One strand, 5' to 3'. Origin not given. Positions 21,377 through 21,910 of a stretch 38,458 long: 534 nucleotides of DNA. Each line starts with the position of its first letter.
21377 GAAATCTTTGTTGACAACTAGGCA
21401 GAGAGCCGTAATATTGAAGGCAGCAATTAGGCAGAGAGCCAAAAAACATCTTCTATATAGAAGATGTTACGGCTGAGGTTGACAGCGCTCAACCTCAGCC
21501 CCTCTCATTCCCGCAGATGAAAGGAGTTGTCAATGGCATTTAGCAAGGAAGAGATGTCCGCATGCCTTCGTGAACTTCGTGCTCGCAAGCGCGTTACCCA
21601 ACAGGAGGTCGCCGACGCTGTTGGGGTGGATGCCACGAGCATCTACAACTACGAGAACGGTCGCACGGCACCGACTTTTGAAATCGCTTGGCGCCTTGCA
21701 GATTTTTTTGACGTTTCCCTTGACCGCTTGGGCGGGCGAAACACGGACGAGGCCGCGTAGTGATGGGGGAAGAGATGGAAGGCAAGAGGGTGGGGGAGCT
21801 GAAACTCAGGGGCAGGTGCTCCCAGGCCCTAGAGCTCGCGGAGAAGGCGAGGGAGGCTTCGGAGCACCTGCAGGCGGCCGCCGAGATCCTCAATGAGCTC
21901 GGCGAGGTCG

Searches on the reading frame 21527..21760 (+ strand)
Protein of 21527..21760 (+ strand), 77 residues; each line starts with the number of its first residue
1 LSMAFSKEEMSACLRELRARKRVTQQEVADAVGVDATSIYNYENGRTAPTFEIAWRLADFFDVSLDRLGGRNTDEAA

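Call 4: search_protein_families(library=pfam, proteins=[window:21527-21760:+], max_evalue=1)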
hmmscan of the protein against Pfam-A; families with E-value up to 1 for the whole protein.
window:21527-21760:+ (77 aa): 10 families
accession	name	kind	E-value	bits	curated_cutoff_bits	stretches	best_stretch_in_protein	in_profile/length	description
PF01381.28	HTH_3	-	6.3e-17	61.8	23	1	14-68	1-55/55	Helix-turn-helix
PF13560.12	HTH_31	-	2.8e-14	53.6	27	1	10-66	2-59/64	Helix-turn-helix domain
PF12844.13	HTH_19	-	5.6e-10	39.4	30.2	1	14-68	4-58/64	Helix-turn-helix domain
PF13443.12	HTH_26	-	2.9e-05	24.7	22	1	14-65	2-54/63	Cro/C1-type HTH DNA-binding domain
PF13412.12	HTH_24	-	0.028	14.4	21.9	1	14-39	9-34/48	Winged helix-turn-helix DNA-binding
PF13404.12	HTH_AsnC-type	-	0.068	13.4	27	1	14-39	9-34/42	AsnC-type helix-turn-helix domain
PF15731.11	MqsA_antitoxin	-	0.087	13.4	30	1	12-52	72-112/131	Antitoxin component of bacterial toxin-antitoxin system, MqsA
PF17762.8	HTH_ParB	-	0.093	13.3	22.6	1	10-42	8-40/102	ParB HTH domain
PF00440.29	TetR_N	-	0.11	12.7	24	1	22-42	16-36/47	Bacterial regulatory proteins, tetR family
PF01978.25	TrmB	-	0.2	11.9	25.6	1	16-41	16-41/68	Sugar-specific transcriptional regulator TrmB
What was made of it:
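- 21527..21760 (+): 77-aa Cro-like HTH. HTH_3 6.3e-17 (call 4).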

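Call 5: search_protein_families(library=phrogs, proteins=[window:21527-21760:+], max_evalue=1)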
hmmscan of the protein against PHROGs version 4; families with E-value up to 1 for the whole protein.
window:21527-21760:+ (77 aa): 58 families (the best 25 are shown)
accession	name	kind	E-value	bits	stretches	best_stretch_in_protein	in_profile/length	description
phrog_8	-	transcription regulation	6.8e-16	59.6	1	14-75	81-142/346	transcriptional regulator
phrog_3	-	transcription regulation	2.6e-13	51.5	1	3-70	82-147/430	transcriptional repressor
phrog_4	-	transcription regulation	2.3e-10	41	1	7-68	134-191/400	transcriptional repressor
phrog_2967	-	transcription regulation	3.5e-09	37.6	1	3-72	4-73/225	transcriptional regulator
phrog_5823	-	transcription regulation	6.5e-09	36.4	1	8-74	5-72/404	transcriptional regulator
phrog_1373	-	transcription regulation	1.3e-08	36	1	10-67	64-121/166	transcriptional regulator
phrog_2439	-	transcription regulation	1.5e-08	34.9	1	11-65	9-63/367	transcriptional regulator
phrog_1124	-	transcription regulation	7e-08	33.2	1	8-62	7-60/177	transcriptional regulator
phrog_2328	-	transcription regulation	1.6e-07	32.2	1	7-66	13-72/128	transcriptional repressor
phrog_4836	-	transcription regulation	1.4e-06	29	1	7-52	73-118/194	CII-like regulator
phrog_7241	-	transcription regulation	1.8e-06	29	1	13-68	65-120/122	transcriptional regulator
phrog_1994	-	DNA, RNA and nucleotide metabolism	4.8e-06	27.6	1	14-75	4-65/170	DNA binding protein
phrog_18104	-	transcription regulation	5.4e-06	27.2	1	26-62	17-53/57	transcriptional regulator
phrog_3037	-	transcription regulation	1e-05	26.5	1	5-66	13-72/189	transcriptional repressor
phrog_2104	-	unknown function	1.5e-05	26.1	1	14-51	44-81/103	-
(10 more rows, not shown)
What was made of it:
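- Checked: It is divergent from a 77-aa Cro-like HTH at 21527-21760 (calls 4, 5).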
